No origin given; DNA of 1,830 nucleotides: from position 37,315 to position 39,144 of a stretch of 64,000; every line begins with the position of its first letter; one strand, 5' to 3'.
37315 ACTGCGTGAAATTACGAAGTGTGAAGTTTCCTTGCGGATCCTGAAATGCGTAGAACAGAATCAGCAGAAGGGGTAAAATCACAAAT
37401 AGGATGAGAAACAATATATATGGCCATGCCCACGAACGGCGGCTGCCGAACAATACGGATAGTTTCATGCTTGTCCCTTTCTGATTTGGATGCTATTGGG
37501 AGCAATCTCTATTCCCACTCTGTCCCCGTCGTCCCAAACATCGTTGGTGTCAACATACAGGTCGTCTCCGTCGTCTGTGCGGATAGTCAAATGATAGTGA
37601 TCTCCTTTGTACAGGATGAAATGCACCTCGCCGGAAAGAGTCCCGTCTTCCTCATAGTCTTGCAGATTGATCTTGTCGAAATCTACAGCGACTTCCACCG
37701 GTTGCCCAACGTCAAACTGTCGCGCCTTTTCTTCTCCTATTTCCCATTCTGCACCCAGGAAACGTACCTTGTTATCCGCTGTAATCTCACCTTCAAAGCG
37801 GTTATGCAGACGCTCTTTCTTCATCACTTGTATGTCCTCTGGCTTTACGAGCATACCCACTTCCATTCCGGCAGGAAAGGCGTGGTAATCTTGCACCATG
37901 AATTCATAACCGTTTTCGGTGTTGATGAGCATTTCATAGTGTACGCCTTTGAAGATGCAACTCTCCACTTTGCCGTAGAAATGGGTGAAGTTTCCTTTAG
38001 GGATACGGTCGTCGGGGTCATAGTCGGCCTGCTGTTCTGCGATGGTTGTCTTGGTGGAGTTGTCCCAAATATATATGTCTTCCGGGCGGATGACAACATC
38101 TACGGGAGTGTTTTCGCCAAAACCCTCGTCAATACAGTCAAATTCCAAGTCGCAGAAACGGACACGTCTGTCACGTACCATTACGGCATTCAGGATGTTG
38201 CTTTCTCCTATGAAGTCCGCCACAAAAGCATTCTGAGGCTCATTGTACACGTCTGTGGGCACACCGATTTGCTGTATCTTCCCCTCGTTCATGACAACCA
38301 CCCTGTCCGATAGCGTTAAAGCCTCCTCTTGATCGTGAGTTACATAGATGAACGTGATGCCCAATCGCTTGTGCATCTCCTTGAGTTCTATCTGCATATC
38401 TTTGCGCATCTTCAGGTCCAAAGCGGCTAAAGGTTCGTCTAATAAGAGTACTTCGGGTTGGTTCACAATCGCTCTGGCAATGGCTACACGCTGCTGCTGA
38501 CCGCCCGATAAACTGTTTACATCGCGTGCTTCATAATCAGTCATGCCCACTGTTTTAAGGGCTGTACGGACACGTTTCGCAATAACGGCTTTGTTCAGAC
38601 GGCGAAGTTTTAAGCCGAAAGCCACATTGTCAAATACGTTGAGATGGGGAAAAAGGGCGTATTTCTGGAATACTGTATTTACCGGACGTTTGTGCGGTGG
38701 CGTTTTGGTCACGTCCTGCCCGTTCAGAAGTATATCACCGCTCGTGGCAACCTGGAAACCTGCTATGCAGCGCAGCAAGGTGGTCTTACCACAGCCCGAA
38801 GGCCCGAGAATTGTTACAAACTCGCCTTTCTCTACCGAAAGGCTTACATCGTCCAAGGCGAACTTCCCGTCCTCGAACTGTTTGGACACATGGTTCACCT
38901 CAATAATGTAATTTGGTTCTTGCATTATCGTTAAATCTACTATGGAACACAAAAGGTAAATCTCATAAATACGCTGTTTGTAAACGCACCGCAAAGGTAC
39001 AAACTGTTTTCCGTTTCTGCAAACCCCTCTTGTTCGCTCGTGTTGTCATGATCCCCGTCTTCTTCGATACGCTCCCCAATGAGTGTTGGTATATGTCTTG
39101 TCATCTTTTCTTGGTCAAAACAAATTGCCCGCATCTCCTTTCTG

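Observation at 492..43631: Dispersed family of arrays built from degenerate 11-bp tandem units, one in each of the six largest intergenic gaps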

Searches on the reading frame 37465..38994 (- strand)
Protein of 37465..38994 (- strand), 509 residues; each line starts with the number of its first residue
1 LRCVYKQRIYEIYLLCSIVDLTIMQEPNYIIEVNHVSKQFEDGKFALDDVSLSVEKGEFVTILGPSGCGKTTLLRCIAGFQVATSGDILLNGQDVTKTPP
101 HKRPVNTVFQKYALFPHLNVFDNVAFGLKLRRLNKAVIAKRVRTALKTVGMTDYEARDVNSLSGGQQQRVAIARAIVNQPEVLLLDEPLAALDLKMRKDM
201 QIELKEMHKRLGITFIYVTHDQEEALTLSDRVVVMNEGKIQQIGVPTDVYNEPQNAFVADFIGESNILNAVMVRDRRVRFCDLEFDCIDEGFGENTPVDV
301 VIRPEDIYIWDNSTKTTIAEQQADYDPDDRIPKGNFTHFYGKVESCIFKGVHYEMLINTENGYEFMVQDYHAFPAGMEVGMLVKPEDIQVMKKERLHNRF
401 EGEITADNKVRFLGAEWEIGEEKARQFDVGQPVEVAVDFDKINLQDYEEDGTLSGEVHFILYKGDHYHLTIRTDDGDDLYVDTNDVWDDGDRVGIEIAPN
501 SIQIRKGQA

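Call 59: find_homologous_proteins(query=window:37465-38994:-, max_evalue=1e-60)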
Query window:37465-38994:- (509 aa): 8000 proteins with E <= 1e-60 among 8000 candidates; the best 120 are listed.
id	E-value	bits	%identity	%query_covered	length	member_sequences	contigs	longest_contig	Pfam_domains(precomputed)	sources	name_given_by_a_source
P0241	0.0e+0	1062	95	95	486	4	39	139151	PF08402.17,PF00005.34,PF13304.13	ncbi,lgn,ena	-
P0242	0.0e+0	1033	92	95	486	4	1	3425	PF08402.17,PF00005.34,PF13304.13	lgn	-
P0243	0.0e+0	1020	92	94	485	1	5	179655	PF08402.17,PF00005.34,PF03215.22,PF13304.13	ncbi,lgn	-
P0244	0.0e+0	1014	91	94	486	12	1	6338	PF08402.17,PF00005.34,PF03215.22,PF13304.13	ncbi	-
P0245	0.0e+0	1014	92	94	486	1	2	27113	PF08402.17,PF00005.34,PF03215.22,PF13304.13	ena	-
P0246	0.0e+0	1014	91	94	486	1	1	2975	PF08402.17,PF00005.34,PF03215.22,PF13304.13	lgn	-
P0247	1.0e-295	999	90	94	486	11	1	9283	PF08402.17,PF09818.16,PF00005.34,PF13304.13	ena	-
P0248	2.3e-290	982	-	-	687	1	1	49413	PF13173.13,PF00004.36,PF13401.13,PF03193.23,PF20703.4,PF01637.25,PF03215.22,PF13304.13,PF13191.13,PF08402.17,PF09818.16,PF00005.34,PF05729.19,PF25199.2,PF24389.2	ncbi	-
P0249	2.1e-276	936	83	95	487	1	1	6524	PF08402.17,PF09818.16,PF00005.34,PF13304.13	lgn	-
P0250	1.9e-275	932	83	94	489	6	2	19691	PF08402.17,PF09818.16,PF00005.34,PF13304.13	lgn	-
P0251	6.3e-274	927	83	95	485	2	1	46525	PF08402.17,PF09818.16,PF00005.34,PF13304.13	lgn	-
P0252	2.5e-273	925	83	95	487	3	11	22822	PF08402.17,PF09818.16,PF00005.34,PF13304.13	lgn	-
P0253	2.6e-270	915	82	94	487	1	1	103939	PF08402.17,PF09818.16,PF00005.34,PF13304.13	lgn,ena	-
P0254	1.0e-266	904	80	95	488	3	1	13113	PF08402.17,PF09818.16,PF00005.34,PF13304.13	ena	-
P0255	4.9e-265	898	79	95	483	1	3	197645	PF08402.17,PF09818.16,PF00005.34,PF13304.13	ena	-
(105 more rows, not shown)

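Call 60: find_encoding_contigs(protein=P0243, flank=10000, max_places=1)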
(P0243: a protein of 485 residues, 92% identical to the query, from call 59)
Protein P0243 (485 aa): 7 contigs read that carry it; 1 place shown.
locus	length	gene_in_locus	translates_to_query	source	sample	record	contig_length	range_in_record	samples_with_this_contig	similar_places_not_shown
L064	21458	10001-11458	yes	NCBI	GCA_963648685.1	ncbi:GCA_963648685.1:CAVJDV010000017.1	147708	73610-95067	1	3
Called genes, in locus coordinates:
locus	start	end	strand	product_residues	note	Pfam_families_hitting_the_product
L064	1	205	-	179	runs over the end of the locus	-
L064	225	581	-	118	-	-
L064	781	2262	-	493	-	-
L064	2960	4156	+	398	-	PF14897:EpsG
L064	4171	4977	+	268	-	PF00535:Glycos_transf_2, PF10111:Glyco_tranf_2_2 (weak), PF13641:Glyco_tranf_2_3 (weak)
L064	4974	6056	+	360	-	PF13439:Glyco_transf_4, PF13579:Glyco_trans_4_4, PF20706:GT4-conflict, PF00534:Glycos_transf_1, PF13692:Glyco_trans_1_4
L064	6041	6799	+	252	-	PF00535:Glycos_transf_2, PF10111:Glyco_tranf_2_2, PF13641:Glyco_tranf_2_3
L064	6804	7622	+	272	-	PF00535:Glycos_transf_2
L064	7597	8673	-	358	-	PF01699:Na_Ca_ex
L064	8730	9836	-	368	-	PF01926:MMR_HSR1, PF02421:FeoB_N, PF06071:YchF-GTPase_C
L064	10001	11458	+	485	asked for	PF03215:Rad17 (faint), PF00005:ABC_tran, PF13304:AAA_21 (faint), PF08402:TOBE_2 (weak)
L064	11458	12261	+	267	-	PF00528:BPD_transp_1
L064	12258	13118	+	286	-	PF00528:BPD_transp_1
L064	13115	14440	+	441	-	PF01547:SBP_bac_1 (weak), PF13416:SBP_bac_8, PF13343:SBP_bac_6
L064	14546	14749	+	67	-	-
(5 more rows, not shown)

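Call 61: find_encoding_contigs(protein=P0241, flank=10000, max_places=3)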
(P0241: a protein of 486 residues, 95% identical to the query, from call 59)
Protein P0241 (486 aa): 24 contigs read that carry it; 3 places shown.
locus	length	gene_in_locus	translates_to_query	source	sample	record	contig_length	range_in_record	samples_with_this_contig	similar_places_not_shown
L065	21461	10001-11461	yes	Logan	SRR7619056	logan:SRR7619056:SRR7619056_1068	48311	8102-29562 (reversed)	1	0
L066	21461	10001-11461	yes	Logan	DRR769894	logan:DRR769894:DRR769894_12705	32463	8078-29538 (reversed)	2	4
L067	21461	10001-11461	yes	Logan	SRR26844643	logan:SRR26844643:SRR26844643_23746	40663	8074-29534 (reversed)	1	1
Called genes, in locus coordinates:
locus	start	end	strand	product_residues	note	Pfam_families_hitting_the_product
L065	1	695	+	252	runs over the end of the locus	PF00535:Glycos_transf_2, PF10111:Glyco_tranf_2_2, PF13641:Glyco_tranf_2_3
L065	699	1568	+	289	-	PF00535:Glycos_transf_2, PF13641:Glyco_tranf_2_3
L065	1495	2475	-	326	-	PF01699:Na_Ca_ex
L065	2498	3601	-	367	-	PF01926:MMR_HSR1, PF02421:FeoB_N, PF06071:YchF-GTPase_C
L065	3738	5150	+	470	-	PF00206:Lyase_1, PF10415:FumaraseC_C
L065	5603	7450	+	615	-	PF18942:DUF5689 (weak)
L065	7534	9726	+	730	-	-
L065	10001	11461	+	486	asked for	PF00005:ABC_tran, PF13304:AAA_21 (faint), PF08402:TOBE_2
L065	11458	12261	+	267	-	PF00528:BPD_transp_1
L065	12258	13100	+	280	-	PF00528:BPD_transp_1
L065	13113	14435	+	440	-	PF01547:SBP_bac_1 (faint), PF13416:SBP_bac_8, PF13343:SBP_bac_6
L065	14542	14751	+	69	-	-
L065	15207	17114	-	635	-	PF00501:AMP-binding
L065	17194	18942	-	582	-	PF00654:Voltage_CLC, PF00571:CBS (weak)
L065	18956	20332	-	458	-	PF02397:Bac_transf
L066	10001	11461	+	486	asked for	PF00005:ABC_tran, PF13304:AAA_21 (faint), PF08402:TOBE_2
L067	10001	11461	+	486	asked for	PF00005:ABC_tran, PF13304:AAA_21 (faint), PF08402:TOBE_2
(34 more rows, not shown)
